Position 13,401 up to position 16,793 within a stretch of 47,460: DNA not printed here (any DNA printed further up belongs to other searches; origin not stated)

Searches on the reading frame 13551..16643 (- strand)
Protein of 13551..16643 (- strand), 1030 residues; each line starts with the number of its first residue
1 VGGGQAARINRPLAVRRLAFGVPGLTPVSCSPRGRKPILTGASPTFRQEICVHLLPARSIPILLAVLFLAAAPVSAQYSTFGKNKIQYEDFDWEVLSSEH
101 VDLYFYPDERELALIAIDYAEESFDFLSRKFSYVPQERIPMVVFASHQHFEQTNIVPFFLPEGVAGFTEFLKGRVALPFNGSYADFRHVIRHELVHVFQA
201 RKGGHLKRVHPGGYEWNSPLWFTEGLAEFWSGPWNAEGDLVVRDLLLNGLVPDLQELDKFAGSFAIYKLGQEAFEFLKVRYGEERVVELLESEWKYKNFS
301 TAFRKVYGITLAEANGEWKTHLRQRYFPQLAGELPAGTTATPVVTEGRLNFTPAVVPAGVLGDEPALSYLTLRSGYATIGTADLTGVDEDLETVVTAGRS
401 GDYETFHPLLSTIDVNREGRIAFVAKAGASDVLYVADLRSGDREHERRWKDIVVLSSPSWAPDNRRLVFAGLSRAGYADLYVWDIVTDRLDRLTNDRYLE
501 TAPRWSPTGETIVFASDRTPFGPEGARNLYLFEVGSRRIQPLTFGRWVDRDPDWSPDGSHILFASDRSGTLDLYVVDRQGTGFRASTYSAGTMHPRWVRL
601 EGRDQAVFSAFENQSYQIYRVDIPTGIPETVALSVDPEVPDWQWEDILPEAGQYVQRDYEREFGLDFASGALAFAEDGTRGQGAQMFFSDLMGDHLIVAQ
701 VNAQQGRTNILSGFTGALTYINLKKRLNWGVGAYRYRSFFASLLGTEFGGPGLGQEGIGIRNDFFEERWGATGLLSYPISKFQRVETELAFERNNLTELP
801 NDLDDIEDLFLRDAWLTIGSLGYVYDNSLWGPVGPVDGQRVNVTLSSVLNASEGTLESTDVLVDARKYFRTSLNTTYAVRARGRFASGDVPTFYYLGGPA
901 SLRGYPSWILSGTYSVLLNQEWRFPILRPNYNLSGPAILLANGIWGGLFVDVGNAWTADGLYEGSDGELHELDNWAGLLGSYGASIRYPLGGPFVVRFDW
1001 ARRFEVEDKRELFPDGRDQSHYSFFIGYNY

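Call 9: search_protein_families(library=pfam, proteins=[window:13551-16643:-])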
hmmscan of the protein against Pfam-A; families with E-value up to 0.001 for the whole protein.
window:13551-16643:- (1030 aa): 3 families
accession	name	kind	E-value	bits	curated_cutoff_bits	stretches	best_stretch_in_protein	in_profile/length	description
PF07676.18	PD40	-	7.6e-19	67.6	20.9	2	550-575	12-38/38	WD40-like Beta Propeller Repeat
PF01103.29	Omp85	-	7.5e-10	39.3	24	1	763-1028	56-323/325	Omp85 superfamily domain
PF00930.27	DPPIV_N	-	7.1e-05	22.1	22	0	524-578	20-70/354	Dipeptidyl peptidase IV (DPP IV) N-terminal region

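Call 57: find_homologous_proteins(query=window:13551-16643:-, max_evalue=1e-30)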
Query window:13551-16643:- (1030 aa): 1626 proteins with E <= 1e-30 among 8000 candidates; the best 120 are listed.
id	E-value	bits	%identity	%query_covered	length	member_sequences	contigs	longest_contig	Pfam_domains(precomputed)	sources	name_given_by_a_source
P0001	0.0e+0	2272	100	95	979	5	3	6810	PF26549.1,PF00930.28,PF26550.2,PF07676.19,PF01103.30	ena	-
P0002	0.0e+0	2180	95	95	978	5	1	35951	PF26549.1,PF26550.2,PF07676.19,PF01103.30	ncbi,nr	ncbi:MAG TPA: BamA/TamA family outer membrane protein [Gemmatimonadota bacterium]|nr:BamA/TamA famil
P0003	0.0e+0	2145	93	95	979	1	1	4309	PF26549.1,PF00930.28,PF26550.2,PF07676.19,PF01103.30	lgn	-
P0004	0.0e+0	2138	93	95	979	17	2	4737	PF26549.1,PF26550.2,PF07676.19,PF01103.30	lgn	-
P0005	0.0e+0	2128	92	95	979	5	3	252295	PF26549.1,PF00930.28,PF26550.2,PF07676.19,PF01103.30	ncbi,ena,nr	ncbi:MAG TPA: BamA/TamA family outer membrane protein [Gemmatimonadota bacterium]|nr:BamA/TamA famil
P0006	0.0e+0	2127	92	95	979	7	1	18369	PF26549.1,PF26550.2,PF07676.19,PF01103.30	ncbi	-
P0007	0.0e+0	2120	92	95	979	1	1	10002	PF26549.1,PF26550.2,PF07676.19,PF01103.30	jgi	jgi:hypothetical protein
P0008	0.0e+0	2118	92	95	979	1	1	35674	PF26549.1,PF26550.2,PF07676.19,PF01103.30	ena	-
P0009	0.0e+0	2005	85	95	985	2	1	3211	PF26549.1,PF00930.28,PF26550.2,PF07676.19,PF01103.30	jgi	jgi:hypothetical protein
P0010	0.0e+0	2001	85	95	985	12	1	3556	PF26549.1,PF00930.28,PF26550.2,PF07676.19,PF01103.30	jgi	jgi:hypothetical protein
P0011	0.0e+0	1978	94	86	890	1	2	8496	PF26549.1,PF00930.28,PF26550.2,PF07676.19,PF01103.30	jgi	jgi:hypothetical protein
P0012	0.0e+0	1973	85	95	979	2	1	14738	PF26549.1,PF00930.28,PF26550.2,PF07676.19,PF01103.30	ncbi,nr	ncbi:MAG TPA: BamA/TamA family outer membrane protein [Gemmatimonadota bacterium]|nr:BamA/TamA famil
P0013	0.0e+0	1944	84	95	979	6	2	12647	PF26549.1,PF00930.28,PF26550.2,PF07676.19,PF01103.30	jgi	jgi:hypothetical protein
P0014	0.0e+0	1943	83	96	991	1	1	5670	PF26549.1,PF00930.28,PF26550.2,PF07676.19,PF01103.30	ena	-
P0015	0.0e+0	1923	82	95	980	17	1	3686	PF26549.1,PF00930.28,PF26550.2,PF07676.19,PF01103.30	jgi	-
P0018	0.0e+0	1906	83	93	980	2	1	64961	PF26549.1,PF00930.28,PF26550.2,PF07676.19,PF01103.30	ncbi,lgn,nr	ncbi:MAG TPA: BamA/TamA family outer membrane protein [Gemmatimonadota bacterium]|nr:BamA/TamA famil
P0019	0.0e+0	1905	81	95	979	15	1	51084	PF26549.1,PF00930.28,PF26550.2,PF07676.19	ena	-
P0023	0.0e+0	1615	70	93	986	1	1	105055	PF26549.1,PF00930.28,PF26550.2,PF07676.19,PF13485.12,PF01103.30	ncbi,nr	ncbi:MAG TPA: BamA/TamA family outer membrane protein [Gemmatimonadota bacterium]|nr:BamA/TamA famil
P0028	0.0e+0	1556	68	93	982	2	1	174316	PF26549.1,PF26550.2,PF07676.19,PF13485.12,PF01103.30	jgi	jgi:hypothetical protein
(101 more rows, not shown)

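Call 58: find_encoding_contigs(protein=P0002, flank=1500, max_places=1)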
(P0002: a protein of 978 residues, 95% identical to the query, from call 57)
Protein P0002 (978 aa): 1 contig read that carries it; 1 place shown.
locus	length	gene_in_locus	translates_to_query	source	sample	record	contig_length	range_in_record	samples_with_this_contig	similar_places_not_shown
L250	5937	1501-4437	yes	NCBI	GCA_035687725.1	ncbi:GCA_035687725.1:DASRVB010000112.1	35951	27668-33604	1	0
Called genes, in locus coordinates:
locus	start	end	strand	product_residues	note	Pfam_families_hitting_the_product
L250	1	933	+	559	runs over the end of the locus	PF06089:Asparaginase_II, PF02627:CMD (faint)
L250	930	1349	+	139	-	PF13279:4HBT_2, PF03061:4HBT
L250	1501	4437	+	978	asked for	PF26549:Tricorn_N (weak), PF26550:Tricorn_2nd, PF07676:PD40 (weak), PF26549:Tricorn_N, PF07676:PD40, PF01103:Omp85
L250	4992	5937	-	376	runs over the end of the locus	PF13360:PQQ_2 (weak), PF13570:Beta-prop_ACSF4, PF13360:PQQ_2, PF13570:Beta-prop_ACSF4, PF13360:PQQ_2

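Call 59: find_encoding_contigs(protein=P0005, flank=1500, max_places=1)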
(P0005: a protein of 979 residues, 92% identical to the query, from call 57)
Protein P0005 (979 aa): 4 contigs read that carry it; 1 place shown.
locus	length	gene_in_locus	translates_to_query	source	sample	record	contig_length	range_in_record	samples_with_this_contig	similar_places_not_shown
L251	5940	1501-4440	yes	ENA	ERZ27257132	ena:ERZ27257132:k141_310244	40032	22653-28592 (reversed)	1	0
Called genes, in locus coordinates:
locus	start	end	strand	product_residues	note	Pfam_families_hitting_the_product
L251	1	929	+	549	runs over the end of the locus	PF06089:Asparaginase_II, PF02627:CMD (faint)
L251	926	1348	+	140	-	PF13279:4HBT_2, PF03061:4HBT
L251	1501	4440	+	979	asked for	PF26550:Tricorn_2nd, PF00930:DPPIV_N (faint), PF07676:PD40 (weak), PF26549:Tricorn_N, PF07676:PD40, PF01103:Omp85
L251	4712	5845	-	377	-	PF13360:PQQ_2 (weak), PF13570:Beta-prop_ACSF4, PF13360:PQQ_2, PF13570:Beta-prop_ACSF4, PF13360:PQQ_2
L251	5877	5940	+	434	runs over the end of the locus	PF01336:tRNA_anti-codon, PF00152:tRNA-synt_2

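Call 60: find_encoding_contigs(protein=P0012, flank=1500, max_places=1)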
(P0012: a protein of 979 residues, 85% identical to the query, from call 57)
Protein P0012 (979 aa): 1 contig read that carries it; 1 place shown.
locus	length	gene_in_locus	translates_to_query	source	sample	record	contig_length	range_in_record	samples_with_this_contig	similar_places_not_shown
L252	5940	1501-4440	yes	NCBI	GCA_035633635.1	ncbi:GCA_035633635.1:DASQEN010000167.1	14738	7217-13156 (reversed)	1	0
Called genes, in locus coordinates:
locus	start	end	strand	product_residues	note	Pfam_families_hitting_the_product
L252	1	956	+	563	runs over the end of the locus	PF06089:Asparaginase_II, PF02627:CMD (faint)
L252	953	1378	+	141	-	PF13279:4HBT_2, PF03061:4HBT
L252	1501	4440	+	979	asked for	PF26550:Tricorn_2nd (faint), PF00930:DPPIV_N (faint), PF26549:Tricorn_N, PF07676:PD40 (weak), PF01103:Omp85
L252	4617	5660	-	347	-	PF13360:PQQ_2, PF01011:PQQ (faint), PF13570:Beta-prop_ACSF4, PF13360:PQQ_2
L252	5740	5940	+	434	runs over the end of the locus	PF01336:tRNA_anti-codon, PF00152:tRNA-synt_2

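Call 61: find_encoding_contigs(protein=P0018, flank=1500, max_places=1)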
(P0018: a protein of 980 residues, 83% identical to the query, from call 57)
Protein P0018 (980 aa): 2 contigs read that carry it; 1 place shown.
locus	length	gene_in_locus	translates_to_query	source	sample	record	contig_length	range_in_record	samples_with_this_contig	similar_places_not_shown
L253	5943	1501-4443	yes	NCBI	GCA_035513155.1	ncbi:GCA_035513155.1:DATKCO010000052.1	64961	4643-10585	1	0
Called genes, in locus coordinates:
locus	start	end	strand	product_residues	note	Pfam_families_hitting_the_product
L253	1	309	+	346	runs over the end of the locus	PF06089:Asparaginase_II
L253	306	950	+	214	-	PF02627:CMD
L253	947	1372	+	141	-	PF13279:4HBT_2, PF03061:4HBT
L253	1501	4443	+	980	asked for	PF26549:Tricorn_N, PF26550:Tricorn_2nd, PF00930:DPPIV_N (faint), PF07676:PD40, PF26549:Tricorn_N, PF01103:Omp85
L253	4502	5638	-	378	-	PF13360:PQQ_2, PF13570:Beta-prop_ACSF4, PF13360:PQQ_2, PF13570:Beta-prop_ACSF4 (weak)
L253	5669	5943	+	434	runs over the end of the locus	PF01336:tRNA_anti-codon, PF00152:tRNA-synt_2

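Call 62: find_encoding_contigs(protein=P0019, flank=1500, max_places=1)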
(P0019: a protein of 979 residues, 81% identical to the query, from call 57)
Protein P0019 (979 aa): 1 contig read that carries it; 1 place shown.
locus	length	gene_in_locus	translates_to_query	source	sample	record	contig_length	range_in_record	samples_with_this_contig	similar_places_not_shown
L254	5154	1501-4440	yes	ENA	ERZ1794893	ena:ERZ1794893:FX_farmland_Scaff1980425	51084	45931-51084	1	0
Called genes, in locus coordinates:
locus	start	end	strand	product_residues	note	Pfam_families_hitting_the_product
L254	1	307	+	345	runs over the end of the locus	PF06089:Asparaginase_II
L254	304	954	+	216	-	PF02627:CMD (weak)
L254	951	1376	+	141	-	PF13279:4HBT_2, PF03061:4HBT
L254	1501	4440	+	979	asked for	PF00930:DPPIV_N (faint), PF26549:Tricorn_N, PF26550:Tricorn_2nd (weak), PF07676:PD40 (weak), PF26549:Tricorn_N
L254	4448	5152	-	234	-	?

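Call 63: find_encoding_contigs(protein=P0023, flank=1500, max_places=1)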
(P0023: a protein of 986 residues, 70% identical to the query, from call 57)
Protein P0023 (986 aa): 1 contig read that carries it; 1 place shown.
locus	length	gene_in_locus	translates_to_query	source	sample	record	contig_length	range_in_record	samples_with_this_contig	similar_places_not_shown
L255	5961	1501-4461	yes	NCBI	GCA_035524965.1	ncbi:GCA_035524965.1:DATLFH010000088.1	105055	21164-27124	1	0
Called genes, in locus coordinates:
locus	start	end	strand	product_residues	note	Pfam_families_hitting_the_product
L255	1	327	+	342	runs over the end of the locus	PF06089:Asparaginase_II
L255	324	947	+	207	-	PF02627:CMD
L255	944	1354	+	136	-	PF13279:4HBT_2, PF03061:4HBT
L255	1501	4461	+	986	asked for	PF13485:Peptidase_MA_2 (weak), PF26550:Tricorn_2nd, PF00930:DPPIV_N (faint), PF26549:Tricorn_N, PF07676:PD40, PF01103:Omp85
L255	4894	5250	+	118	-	-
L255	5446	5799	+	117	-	PF13384:HTH_23 (weak), PF13518:HTH_28, PF13011:LZ_Tnp_IS481, PF13551:HTH_29, PF13565:HTH_32 (weak)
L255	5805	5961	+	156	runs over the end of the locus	-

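Call 64: find_encoding_contigs(protein=P0028, flank=1500, max_places=1)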
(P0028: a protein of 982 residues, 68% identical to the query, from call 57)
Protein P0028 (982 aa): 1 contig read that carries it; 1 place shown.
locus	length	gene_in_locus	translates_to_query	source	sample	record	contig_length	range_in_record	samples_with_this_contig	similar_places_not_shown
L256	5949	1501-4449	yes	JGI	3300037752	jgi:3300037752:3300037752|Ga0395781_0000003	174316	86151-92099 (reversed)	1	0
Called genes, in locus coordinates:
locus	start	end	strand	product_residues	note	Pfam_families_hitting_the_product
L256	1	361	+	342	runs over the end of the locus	PF06089:Asparaginase_II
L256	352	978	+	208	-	PF02627:CMD (weak)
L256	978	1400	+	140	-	PF13279:4HBT_2, PF03061:4HBT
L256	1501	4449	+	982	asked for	PF13485:Peptidase_MA_2, PF26549:Tricorn_N (weak), PF26550:Tricorn_2nd (faint), PF26549:Tricorn_N (weak), PF07676:PD40 (weak), PF01103:Omp85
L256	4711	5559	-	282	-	PF01011:PQQ (faint), PF13570:Beta-prop_ACSF4, PF13360:PQQ_2, PF13570:Beta-prop_ACSF4, PF13360:PQQ_2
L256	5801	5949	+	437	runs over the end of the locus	PF01336:tRNA_anti-codon, PF00152:tRNA-synt_2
